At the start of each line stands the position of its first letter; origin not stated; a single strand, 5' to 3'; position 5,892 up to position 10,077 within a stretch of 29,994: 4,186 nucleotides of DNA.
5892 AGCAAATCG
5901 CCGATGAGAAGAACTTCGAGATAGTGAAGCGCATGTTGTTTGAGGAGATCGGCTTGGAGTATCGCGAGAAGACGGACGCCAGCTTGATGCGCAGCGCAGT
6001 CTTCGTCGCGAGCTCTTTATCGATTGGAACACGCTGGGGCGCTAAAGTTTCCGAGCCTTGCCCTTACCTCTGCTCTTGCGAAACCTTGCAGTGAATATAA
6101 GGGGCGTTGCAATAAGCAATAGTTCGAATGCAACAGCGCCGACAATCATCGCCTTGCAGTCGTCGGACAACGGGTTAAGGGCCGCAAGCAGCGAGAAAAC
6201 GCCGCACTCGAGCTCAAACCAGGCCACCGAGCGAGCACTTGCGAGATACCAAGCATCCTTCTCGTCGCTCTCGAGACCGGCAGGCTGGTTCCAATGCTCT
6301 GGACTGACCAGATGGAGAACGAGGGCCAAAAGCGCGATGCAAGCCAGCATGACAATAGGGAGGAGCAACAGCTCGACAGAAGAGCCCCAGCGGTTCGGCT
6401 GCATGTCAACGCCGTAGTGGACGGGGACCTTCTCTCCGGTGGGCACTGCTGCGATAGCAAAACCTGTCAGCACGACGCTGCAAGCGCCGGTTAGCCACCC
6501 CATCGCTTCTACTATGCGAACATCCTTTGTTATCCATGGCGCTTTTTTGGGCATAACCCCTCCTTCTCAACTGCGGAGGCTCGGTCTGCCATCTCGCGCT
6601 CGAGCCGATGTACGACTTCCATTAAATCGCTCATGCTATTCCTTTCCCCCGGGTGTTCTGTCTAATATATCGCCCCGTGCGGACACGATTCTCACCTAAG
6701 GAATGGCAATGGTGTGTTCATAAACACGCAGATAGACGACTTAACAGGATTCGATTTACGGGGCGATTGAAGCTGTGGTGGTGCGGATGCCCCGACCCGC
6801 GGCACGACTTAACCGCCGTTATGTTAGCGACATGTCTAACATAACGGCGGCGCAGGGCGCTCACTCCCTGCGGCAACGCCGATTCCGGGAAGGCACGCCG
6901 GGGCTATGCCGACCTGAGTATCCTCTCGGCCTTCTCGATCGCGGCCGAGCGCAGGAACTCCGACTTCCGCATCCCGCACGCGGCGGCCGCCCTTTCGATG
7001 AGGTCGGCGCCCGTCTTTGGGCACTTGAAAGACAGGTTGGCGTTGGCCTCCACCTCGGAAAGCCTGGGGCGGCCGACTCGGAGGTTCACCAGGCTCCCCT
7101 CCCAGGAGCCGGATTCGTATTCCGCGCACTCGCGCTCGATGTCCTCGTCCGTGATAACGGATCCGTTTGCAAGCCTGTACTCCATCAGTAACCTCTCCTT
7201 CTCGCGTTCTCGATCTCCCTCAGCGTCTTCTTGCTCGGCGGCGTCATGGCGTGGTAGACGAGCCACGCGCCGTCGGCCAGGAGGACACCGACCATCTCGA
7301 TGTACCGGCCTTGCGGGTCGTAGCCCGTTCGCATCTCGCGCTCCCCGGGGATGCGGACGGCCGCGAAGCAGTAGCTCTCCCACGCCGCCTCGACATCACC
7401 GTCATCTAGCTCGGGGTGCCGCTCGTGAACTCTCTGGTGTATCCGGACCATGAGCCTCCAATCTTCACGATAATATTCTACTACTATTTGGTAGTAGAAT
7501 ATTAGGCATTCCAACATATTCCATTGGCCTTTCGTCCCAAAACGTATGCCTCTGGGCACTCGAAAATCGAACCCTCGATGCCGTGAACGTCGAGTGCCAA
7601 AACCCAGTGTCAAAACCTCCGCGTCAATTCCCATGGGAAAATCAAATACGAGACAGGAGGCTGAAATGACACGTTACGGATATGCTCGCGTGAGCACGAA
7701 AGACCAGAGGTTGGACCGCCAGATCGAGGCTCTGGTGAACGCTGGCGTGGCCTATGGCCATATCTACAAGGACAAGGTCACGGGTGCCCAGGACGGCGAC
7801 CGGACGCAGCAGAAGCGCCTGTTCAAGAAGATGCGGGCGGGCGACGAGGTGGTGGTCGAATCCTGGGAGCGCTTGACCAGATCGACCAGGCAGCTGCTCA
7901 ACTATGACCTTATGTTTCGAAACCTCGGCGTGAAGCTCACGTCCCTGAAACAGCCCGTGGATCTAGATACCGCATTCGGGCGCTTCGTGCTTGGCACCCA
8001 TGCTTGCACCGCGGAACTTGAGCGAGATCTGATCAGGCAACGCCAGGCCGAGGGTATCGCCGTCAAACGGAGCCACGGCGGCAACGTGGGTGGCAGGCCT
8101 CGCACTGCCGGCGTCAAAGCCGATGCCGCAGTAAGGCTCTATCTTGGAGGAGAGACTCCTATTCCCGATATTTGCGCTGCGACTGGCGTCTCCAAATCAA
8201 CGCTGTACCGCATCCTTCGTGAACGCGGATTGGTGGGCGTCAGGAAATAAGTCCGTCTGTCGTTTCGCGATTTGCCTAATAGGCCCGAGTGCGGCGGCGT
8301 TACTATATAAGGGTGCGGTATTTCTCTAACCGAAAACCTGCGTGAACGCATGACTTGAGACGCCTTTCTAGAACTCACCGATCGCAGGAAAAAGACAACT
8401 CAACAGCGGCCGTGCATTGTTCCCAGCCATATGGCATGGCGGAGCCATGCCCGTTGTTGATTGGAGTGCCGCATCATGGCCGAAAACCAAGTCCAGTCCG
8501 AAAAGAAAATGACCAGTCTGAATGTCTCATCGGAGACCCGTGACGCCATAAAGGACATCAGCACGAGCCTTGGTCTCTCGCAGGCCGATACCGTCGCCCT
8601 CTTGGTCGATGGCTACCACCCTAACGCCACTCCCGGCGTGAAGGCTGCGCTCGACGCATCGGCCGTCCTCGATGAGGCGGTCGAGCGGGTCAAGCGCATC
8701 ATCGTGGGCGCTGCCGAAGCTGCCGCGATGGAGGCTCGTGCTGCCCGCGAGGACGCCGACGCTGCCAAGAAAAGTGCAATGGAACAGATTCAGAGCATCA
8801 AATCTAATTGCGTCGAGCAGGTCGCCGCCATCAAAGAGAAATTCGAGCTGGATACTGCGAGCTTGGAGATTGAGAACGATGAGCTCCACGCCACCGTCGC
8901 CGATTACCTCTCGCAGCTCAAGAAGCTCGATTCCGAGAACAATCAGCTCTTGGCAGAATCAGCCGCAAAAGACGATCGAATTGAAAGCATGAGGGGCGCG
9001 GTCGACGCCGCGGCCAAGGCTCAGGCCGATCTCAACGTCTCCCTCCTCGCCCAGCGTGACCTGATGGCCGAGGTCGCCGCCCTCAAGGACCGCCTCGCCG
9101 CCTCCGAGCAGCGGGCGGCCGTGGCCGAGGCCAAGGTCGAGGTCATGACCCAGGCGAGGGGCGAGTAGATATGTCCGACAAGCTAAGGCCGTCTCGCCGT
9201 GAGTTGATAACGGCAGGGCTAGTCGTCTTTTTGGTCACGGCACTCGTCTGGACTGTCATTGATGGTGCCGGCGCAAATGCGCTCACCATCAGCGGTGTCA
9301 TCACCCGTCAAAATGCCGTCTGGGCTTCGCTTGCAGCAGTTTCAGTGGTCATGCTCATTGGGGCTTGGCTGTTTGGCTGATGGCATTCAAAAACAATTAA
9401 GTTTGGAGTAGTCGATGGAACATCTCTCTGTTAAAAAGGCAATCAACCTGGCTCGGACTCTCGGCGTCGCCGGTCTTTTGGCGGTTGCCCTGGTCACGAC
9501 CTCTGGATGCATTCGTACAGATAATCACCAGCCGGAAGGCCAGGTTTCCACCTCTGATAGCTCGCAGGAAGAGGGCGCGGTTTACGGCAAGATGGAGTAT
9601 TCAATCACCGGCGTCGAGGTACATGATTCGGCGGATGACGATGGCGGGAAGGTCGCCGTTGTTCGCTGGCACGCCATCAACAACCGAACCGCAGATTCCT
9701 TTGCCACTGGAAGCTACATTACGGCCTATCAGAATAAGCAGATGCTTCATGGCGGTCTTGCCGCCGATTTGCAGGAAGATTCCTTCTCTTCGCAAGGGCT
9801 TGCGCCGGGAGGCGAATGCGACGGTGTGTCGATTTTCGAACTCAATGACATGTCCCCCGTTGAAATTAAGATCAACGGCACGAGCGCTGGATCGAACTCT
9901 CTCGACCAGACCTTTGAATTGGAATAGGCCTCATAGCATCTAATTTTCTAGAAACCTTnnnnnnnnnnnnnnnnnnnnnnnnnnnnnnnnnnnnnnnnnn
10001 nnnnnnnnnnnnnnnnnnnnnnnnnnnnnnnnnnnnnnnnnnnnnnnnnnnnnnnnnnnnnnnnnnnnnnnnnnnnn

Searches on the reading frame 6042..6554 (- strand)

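Call 14: search_protein_families(library=pfam, proteins=[window:6042-6554:-], max_evalue=0.001)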
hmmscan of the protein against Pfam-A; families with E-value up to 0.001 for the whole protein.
window:6042-6554:- (170 aa): 1 family
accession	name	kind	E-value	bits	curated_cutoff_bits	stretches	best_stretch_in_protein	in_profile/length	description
PF07853.16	DUF1648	-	5.8e-07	29.5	28.7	1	41-70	19-49/49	Domain of unknown function (DUF1648)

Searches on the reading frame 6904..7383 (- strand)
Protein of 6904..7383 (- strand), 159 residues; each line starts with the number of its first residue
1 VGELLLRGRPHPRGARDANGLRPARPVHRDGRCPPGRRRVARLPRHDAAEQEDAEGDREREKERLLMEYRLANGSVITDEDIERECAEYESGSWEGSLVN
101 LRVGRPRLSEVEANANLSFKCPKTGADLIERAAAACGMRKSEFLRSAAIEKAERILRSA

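Call 14: search_protein_families(library=pfam, proteins=[window:6904-7383:-], max_evalue=0.001)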
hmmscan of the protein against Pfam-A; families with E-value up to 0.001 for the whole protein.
window:6904-7383:- (159 aa): 2 families
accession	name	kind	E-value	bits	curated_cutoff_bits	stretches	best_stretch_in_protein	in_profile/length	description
PF21983.2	NikA-like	-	9.4e-05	22.9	27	1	114-151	4-41/72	Mobilization protein NikA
PF08681.18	TacA1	-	0.00023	21.5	21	1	119-157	4-42/80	Antitoxin TacA 1-like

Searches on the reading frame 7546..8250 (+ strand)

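Call 10: search_protein_families(library=pfam, proteins=[window:7546-8250:+], max_evalue=0.01)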
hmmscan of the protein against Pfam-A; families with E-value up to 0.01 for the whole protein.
window:7546-8250:+ (234 aa): 6 families
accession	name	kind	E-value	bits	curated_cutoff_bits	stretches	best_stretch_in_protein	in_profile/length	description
PF00239.26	Resolvase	-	3.1e-32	112.1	23.3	1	44-179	2-144/145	Resolvase, N terminal domain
PF02796.21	HTH_7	-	5.1e-10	39.8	23.8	1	183-226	1-44/45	Helix-turn-helix domain of resolvase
PF13518.12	HTH_28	-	3.9e-05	24.1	25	1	195-225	5-34/52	Helix-turn-helix domain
PF13384.12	HTH_23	-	0.00034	20.8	24.6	1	195-226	10-40/50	Homeodomain-like domain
PF00440.29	TetR_N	-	0.0022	18.2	24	0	203-222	16-35/47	Bacterial regulatory proteins, tetR family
PF09339.16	HTH_IclR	-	0.0054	16.9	22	0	203-225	18-40/52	IclR helix-turn-helix domain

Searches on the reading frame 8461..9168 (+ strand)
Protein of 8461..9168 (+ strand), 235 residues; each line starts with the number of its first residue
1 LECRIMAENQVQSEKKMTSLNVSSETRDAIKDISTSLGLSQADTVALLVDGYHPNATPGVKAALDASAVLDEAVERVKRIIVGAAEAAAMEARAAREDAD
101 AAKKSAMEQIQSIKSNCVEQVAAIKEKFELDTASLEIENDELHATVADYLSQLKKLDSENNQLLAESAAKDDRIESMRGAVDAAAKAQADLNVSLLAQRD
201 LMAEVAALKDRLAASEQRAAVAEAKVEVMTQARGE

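Call 10: search_protein_families(library=pfam, proteins=[window:8461-9168:+], max_evalue=0.01)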
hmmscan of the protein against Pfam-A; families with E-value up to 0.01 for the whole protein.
window:8461-9168:+ (235 aa): 0 families

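Call 60: search_protein_families(library=ncbifam, proteins=[window:8461-9168:+], max_evalue=0.01)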
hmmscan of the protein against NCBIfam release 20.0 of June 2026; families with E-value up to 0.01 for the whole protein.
window:8461-9168:+ (235 aa): 1 family
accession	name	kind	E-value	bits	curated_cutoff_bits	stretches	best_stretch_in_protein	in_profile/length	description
NF052320.1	Cbp1_fam_LP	subfamily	0.0024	17.4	90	1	90-200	66-179/286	Cbp1 family collagen-binding glycoprotein adhesin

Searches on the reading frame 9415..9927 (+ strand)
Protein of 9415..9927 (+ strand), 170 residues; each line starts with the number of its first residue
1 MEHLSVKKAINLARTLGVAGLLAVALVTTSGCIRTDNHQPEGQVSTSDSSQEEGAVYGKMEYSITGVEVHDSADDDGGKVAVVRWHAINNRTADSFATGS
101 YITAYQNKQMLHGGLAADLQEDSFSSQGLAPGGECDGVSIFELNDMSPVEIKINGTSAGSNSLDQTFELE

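Call 9: search_protein_families(library=pfam, proteins=[window:9415-9927:+], max_evalue=0.01)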
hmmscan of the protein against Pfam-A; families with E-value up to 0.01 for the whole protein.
window:9415-9927:+ (170 aa): 1 family
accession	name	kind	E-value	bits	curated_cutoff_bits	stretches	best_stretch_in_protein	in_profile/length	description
PF16729.10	DUF5067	-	5.9e-10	39.6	27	1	47-153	13-124/126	Domain of unknown function (DUF5067)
